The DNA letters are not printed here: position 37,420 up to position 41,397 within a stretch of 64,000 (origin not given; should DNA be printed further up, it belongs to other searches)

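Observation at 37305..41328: Orphan 1,225-aa helicase-like gene with a large unassignable N-terminal region, its own promoter and an overlapping 90-aa ORF: candidate undescribed nucleic-acid surveillance/defence module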

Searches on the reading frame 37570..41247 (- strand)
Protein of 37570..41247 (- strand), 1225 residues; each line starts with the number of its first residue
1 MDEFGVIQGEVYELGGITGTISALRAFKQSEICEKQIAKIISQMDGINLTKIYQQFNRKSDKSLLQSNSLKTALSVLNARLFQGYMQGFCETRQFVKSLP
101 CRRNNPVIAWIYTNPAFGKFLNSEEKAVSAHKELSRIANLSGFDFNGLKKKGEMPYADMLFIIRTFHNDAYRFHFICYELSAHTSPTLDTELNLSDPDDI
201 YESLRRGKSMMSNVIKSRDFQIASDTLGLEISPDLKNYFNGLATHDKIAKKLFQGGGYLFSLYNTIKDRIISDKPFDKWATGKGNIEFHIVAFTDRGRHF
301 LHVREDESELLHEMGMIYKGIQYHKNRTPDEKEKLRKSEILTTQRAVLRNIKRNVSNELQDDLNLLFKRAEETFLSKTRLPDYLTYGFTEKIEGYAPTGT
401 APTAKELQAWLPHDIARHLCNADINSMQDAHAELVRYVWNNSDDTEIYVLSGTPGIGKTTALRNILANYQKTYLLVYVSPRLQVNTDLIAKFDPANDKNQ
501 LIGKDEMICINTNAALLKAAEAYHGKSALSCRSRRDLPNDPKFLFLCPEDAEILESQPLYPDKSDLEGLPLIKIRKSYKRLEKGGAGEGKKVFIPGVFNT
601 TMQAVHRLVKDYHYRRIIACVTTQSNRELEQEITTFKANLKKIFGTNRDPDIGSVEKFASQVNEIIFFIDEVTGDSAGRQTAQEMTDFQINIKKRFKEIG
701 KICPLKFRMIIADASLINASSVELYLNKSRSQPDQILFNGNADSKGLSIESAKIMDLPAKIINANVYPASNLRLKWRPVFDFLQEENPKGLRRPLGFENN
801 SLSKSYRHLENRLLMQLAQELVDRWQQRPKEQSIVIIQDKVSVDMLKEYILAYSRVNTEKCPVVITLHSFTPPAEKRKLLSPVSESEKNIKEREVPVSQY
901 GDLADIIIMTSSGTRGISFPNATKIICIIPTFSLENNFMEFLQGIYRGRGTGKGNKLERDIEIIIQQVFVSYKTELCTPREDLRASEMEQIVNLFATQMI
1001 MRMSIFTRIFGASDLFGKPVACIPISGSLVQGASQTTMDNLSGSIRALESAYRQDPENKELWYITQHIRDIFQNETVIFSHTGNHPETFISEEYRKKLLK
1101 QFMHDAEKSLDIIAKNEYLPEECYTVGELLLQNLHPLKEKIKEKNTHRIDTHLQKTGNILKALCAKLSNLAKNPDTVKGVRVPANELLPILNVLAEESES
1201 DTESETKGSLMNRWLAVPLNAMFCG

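Call 3: search_protein_families(library=pfam, proteins=[window:37570-41247:-], max_evalue=1)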
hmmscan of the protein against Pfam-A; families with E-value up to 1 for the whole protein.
window:37570-41247:- (1225 aa): 15 families
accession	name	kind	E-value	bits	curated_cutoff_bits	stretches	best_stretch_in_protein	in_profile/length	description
PF13245.12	AAA_19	-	7.2e-06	26.7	25.1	1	445-473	11-39/134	AAA domain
PF13401.12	AAA_22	-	0.00062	20.5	27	1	446-480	6-43/130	AAA domain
PF00271.37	Helicase_C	-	0.0008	20.1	23.5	1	822-934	10-96/110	Helicase conserved C-terminal domain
PF01637.24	ATPase_2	-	0.00096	19.5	33.2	1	439-502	14-78/225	ATPase domain predominantly from Archaea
PF20720.3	nSTAND3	-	0.0022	18.1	27.2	1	444-478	16-51/155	Novel STAND NTPase 3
PF13191.12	AAA_16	-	0.0054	17.7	32.6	1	443-504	22-85/167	AAA ATPase domain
PF05496.18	RuvB_N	-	0.0073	16.5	27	1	447-508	35-94/159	Holliday junction DNA helicase RuvB P-loop domain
PF25199.1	nSTAND_NTPase5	-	0.011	16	34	1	439-506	35-104/145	Novel STAND NTPase 5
PF00004.35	AAA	-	0.015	16.2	21.2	1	449-474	2-27/131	ATPase family associated with various cellular activities (AAA)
PF24883.2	NPHP3_N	-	0.018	15.7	24.8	1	439-472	15-49/164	Nephrocystin 3, N-terminal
PF00005.33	ABC_tran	-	0.028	15.4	25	1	445-472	11-38/137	ABC transporter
PF13604.12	AAA_30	-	0.049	13.8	27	1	434-472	9-45/191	AAA domain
PF13173.12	AAA_14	-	0.078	13.4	27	1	445-477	2-36/129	AAA domain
PF00931.28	NB-ARC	-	0.11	12.2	23.5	1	441-471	14-44/248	NB-ARC domain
PF03266.21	NTPase_1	-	0.15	12.3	23.9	1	449-471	3-25/168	NTPase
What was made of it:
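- On Superfamily 2 helicases: Pfam Helicase_C scores below its gathering cut-off (20.1 versus 23.5, call 3).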

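Call 4: search_protein_families(library=padloc, proteins=[window:37570-41247:-], max_evalue=1)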
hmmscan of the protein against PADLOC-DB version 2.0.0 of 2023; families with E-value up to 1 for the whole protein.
window:37570-41247:- (1225 aa): 4 families
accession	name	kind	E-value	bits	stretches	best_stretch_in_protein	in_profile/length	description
PDLC04140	mad8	-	0.00066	17.3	1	435-599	17-101/314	mads_8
PDLC02029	Cas3d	-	0.0018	14.5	1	810-850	273-313/758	-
PDLC02033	Cas3fv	-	0.0098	12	1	425-490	386-444/951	-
PDLC04476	PDC-M16A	-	0.017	11.5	1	428-472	9-52/691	-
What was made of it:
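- On Cas3: Only marginal partial Cas3d/Cas3fv hits (call 4).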

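Call 5: search_protein_families(library=ncbifam, proteins=[window:37570-41247:-], max_evalue=1)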
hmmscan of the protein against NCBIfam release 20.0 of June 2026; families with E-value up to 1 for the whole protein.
window:37570-41247:- (1225 aa): 5 families
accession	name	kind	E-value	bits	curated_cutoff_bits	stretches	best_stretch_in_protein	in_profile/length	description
TIGR00635.1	ruvB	equivalog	0.0023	17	299.05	1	443-495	28-79/305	Holliday junction branch migration DNA helicase RuvB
TIGR01448.2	helicase_RecD2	equivalog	0.01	14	500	1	445-473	331-359/713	SF1B family DNA helicase RecD2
NF000868.0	PRK00080.1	equivalog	0.016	14.1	282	1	445-493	51-98/330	Holliday junction branch migration DNA helicase RuvB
NF038288.1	chaper_GTP_ZigA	equivalog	0.049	12.5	600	1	448-487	4-43/390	zinc metallochaperone GTPase ZigA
TIGR01447.1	recD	equivalog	0.075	11.6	310.15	1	404-472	137-190/597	exodeoxyribonuclease V subunit alpha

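Call 6: search_solved_structures(query=window:37570-41247:-, max_evalue=1, show_alignments=2)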
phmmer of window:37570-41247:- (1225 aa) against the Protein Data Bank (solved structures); distinct sequences matched with E-value up to 1: 1.
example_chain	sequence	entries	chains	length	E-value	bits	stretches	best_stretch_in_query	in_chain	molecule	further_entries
3thf_A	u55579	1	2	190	0.25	11.9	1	1096-1195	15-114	Protein Shroom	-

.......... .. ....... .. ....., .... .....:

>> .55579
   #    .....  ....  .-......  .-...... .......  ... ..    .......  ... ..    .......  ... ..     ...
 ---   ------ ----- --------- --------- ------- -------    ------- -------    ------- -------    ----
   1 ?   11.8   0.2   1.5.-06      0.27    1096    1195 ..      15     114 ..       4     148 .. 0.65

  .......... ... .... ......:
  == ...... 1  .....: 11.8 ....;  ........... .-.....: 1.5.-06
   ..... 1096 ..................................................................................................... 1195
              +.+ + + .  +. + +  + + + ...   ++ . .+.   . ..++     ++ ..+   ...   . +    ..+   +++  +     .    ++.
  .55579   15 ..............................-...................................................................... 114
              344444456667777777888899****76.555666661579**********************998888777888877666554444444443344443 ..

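Call 7: find_homologous_proteins(query=window:37570-41247:-, max_evalue=0.001)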
Query window:37570-41247:- (1225 aa): 34 proteins with E <= 0.001 among 8000 candidates.
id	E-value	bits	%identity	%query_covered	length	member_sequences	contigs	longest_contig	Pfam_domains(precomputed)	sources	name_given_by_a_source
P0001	0.0e+0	1622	61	100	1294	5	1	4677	-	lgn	-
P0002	0.0e+0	1573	59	100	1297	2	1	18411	-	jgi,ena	-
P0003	0.0e+0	1531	58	100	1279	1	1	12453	-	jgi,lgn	-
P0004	0.0e+0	1531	59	100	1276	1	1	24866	-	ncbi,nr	ncbi:hypothetical protein QUF72_20495 [Desulfobacterales bacterium HSG2]|nr:hypothetical protein [De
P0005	0.0e+0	1526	61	94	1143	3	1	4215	-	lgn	-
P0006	0.0e+0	1511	55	100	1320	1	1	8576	-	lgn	-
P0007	0.0e+0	1500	57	100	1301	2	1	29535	-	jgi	jgi:hypothetical protein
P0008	0.0e+0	1496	56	100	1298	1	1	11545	PF20720.4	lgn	-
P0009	0.0e+0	1494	58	100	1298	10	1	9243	PF20720.4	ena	-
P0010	0.0e+0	1485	57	100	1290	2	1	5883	-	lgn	-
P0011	0.0e+0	1480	56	100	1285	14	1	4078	-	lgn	-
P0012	0.0e+0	1470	55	100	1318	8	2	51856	-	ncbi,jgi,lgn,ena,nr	ncbi:MAG TPA: hypothetical protein EYP59_08365 [Thiotrichaceae bacterium]|nr:hypothetical protein [T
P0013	0.0e+0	1466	56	100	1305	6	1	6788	PF20720.4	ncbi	-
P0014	0.0e+0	1466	57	97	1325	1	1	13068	-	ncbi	ncbi:MAG: hypothetical protein BWK80_18310, partial [Desulfobacteraceae bacterium IS3]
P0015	0.0e+0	1463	56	100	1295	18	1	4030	PF00271.38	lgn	-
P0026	9.5e-60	220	25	88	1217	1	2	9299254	PF00271.38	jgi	jgi:hypothetical protein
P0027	1.4e-53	200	25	87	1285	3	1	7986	-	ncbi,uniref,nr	ncbi:MAG: helicase [Thermogemmatispora sp.]|uniref:hypothetical protein n=1 Tax=Thermogemmatispora s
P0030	3.6e-35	139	23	92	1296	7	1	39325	-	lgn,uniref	uniref:hypothetical protein n=1 Tax=Variovorax sp. BK018 TaxID=3450241 RepID=UPI00403A6CC0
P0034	1.5e-8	51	22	46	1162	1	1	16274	PF00271.38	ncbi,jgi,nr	ncbi:MAG: hypothetical protein DSZ31_03455 [Gammaproteobacteria bacterium]|nr:MAG: hypothetical prot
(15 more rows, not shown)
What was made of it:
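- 37570..41247 (-): Main reading frame of gene A (codons 1-1225, ending at a premature TAA). It encodes the N-terminal family-specific domain, the SF2 helicase core and most of the C-terminal region. Call 7 (51-62% identity over 91-100% of its length to ~1,270-1,320-aa homologues).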

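Call 13: find_encoding_contigs(protein=P0012, flank=10000, max_places=3)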
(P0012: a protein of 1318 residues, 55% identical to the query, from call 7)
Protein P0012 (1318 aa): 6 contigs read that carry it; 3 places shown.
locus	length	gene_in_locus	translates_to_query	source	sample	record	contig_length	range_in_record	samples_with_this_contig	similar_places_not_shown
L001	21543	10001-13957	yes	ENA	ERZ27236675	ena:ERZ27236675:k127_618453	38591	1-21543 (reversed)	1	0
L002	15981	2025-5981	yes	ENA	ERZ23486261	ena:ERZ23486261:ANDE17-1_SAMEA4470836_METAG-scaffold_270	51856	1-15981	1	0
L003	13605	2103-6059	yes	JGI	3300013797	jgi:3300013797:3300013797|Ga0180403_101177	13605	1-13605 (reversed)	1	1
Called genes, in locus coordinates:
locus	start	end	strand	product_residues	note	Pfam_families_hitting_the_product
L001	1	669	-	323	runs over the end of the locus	PF00348:polyprenyl_synt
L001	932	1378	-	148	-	-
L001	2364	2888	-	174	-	PF13274:SocA_Panacea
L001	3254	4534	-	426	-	PF00202:Aminotran_3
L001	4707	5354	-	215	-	PF02581:TMP-TENI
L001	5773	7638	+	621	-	-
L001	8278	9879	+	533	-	PF14516:AAA_35, PF01637:ATPase_2 (weak), PF13191:AAA_16 (weak), PF13401:AAA_22 (weak), PF28130:DUF8371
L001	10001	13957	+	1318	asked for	-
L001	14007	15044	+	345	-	PF13476:AAA_23 (faint), PF02463:SMC_N (faint), PF00005:ABC_tran (faint), PF13304:AAA_21, PF13175:AAA_15 (weak)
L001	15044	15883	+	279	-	PF14491:DUF4435 (weak)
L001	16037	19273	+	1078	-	-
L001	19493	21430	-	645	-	PF16177:ACAS_N, PF00501:AMP-binding, PF13193:AMP-binding_C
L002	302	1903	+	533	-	PF14516:AAA_35, PF01637:ATPase_2 (weak), PF13191:AAA_16 (weak), PF13401:AAA_22 (weak), PF28130:DUF8371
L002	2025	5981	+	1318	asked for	-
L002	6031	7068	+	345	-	PF13476:AAA_23 (faint), PF02463:SMC_N (faint), PF00005:ABC_tran (faint), PF13304:AAA_21, PF13175:AAA_15 (weak)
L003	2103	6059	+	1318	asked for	-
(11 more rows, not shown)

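Call 14: find_encoding_contigs(protein=P0004, flank=10000, max_places=3)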
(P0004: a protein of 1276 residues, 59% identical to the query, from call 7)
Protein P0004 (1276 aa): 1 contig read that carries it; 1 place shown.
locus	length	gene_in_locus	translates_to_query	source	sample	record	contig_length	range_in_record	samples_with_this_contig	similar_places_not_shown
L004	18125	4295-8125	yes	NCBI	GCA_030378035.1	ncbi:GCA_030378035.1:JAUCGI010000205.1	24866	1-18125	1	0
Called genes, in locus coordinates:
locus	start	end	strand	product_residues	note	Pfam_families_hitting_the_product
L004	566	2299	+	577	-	-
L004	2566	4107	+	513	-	PF17650:RACo_linker, PF17651:Raco_middle, PF14574:RACo_C_ter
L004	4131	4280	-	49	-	-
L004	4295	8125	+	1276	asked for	-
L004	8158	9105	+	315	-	PF12784:PDDEXK_2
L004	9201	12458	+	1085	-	-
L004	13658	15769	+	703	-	PF00025:Arf, PF00071:Ras, PF04670:Gtr1_RagA, PF08477:Roc, PF16095:COR-A, PF25497:COR-B, PF00211:Guanylate_cyc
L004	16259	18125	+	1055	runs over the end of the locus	PF13855:LRR_8, PF23598:LRR_14, PF13855:LRR_8, PF23598:LRR_14, PF13855:LRR_8, PF23598:LRR_14, PF13855:LRR_8, PF00025:Arf, +16 more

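Call 15: find_encoding_contigs(protein=P0026, flank=10000, max_places=3)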
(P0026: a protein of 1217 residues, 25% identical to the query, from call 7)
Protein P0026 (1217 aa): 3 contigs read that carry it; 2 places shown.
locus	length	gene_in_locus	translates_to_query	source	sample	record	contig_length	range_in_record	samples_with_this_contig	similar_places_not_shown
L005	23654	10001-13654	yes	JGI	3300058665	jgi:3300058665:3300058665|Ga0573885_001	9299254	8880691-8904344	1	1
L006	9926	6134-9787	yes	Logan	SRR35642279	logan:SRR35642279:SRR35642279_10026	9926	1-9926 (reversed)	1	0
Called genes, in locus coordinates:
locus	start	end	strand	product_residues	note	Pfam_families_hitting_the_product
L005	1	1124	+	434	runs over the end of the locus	PF13520:AA_permease_2, PF00324:AA_permease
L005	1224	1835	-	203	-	-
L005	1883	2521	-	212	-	PF05685:Uma2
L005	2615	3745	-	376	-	-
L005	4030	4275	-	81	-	-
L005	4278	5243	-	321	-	-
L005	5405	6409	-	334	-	PF04542:Sigma70_r2, PF04539:Sigma70_r3, PF08281:Sigma70_r4_2, PF04545:Sigma70_r4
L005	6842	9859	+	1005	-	-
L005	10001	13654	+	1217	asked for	PF00271:Helicase_C (weak)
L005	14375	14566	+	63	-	PF21826:DUF6887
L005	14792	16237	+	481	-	PF01266:DAO (faint), PF01593:Amino_oxidase, PF13450:NAD_binding_8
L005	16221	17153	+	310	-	PF00494:SQS_PSY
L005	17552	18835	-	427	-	PF27551:XisAC_N, PF27132:XisAC_2nd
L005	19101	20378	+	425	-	PF13433:Peripla_BP_5, PF13458:Peripla_BP_6, PF01094:ANF_receptor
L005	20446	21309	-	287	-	-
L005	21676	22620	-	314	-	PF13354:Beta-lactamase2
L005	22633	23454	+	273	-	PF18348:SH3_16 (weak), PF00877:NLPC_P60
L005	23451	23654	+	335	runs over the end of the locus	PF00535:Glycos_transf_2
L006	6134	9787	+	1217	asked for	PF00271:Helicase_C (weak)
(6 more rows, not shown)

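Call 18: search_protein_families(library=pfam, proteins=[L001:16037-19273:+, L004:9201-12458:+, L005:6842-9859:+], max_evalue=1)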
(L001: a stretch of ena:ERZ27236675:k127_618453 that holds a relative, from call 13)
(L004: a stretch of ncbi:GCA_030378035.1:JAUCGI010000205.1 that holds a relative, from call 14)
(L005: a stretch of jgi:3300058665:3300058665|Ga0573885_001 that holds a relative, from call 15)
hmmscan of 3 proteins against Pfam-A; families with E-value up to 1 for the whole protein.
L001:16037-19273:+ (1078 aa): 2 families
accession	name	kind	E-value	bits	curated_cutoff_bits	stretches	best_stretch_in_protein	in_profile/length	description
PF17956.6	NAPRTase_C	-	0.12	13.2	23.3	0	823-880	40-97/111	Nicotinate phosphoribosyltransferase C-terminal domain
PF24237.1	INO80E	-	0.26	12.1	27.8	1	416-446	5-35/48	INO80 complex subunit E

L004:9201-12458:+ (1085 aa): 0 families

L005:6842-9859:+ (1005 aa): 4 families
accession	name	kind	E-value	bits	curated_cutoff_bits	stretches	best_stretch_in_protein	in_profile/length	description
PF14512.11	TM1586_NiRdase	-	0.019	15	27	0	322-377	27-82/215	Putative TM nitroreductase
PF11113.13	Phage_head_chap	-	0.076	13.6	25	0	795-838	10-55/56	Head assembly gene product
PF23099.1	UTP20_C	-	0.084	12.6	27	0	72-129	8-65/308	Small subunit processome component 20 homolog, C-terminal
PF15565.11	Imm30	-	0.73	10.4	27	0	439-477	38-76/98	Immunity protein 30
